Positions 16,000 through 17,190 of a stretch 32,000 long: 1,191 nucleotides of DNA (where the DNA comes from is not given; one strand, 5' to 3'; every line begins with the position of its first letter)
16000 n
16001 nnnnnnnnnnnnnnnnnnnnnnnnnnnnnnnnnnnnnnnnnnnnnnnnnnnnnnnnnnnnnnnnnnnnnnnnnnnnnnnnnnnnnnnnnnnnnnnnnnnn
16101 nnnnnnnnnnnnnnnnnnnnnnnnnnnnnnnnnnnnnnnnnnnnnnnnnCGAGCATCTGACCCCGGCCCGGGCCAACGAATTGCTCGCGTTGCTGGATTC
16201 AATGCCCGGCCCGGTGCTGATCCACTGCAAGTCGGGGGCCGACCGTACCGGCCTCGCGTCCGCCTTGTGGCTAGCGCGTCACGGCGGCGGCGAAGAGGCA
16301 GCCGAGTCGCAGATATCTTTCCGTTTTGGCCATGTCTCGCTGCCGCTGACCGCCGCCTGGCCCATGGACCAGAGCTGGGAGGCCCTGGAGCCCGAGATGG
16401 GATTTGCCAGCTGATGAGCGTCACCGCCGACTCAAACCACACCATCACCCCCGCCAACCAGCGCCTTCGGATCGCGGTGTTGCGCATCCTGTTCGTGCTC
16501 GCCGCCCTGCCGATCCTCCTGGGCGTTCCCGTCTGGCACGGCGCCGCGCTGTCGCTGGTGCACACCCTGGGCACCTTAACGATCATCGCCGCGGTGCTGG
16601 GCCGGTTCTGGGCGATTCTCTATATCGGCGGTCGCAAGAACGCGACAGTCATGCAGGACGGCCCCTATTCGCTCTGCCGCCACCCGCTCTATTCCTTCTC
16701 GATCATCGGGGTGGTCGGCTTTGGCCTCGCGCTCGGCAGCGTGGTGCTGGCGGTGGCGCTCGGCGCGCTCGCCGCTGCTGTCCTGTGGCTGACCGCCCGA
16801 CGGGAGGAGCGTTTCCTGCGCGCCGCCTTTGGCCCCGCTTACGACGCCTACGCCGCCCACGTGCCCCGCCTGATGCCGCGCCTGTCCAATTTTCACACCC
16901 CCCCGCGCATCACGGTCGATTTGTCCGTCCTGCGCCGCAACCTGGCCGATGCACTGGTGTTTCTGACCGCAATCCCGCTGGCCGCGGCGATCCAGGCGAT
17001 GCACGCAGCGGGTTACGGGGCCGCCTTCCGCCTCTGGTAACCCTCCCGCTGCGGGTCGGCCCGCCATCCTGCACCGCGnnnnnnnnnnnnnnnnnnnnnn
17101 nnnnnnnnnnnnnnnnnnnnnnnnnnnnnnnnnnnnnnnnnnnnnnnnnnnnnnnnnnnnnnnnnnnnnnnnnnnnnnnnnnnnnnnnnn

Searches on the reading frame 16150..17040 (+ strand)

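Call 19: search_protein_families(library=pfam, proteins=[window:16150-17040:+], max_evalue=0.001)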
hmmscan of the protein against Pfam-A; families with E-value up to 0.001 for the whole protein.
window:16150-17040:+ (296 aa): 2 families
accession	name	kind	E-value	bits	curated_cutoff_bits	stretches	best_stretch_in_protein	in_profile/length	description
PF04191.18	PEMT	-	7.8e-11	42.8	25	1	128-228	3-103/105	Phospholipid methyltransferase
PF04140.19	ICMT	-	2.8e-06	28.1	24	1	143-223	12-93/95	Isoprenylcysteine carboxyl methyltransferase (ICMT) family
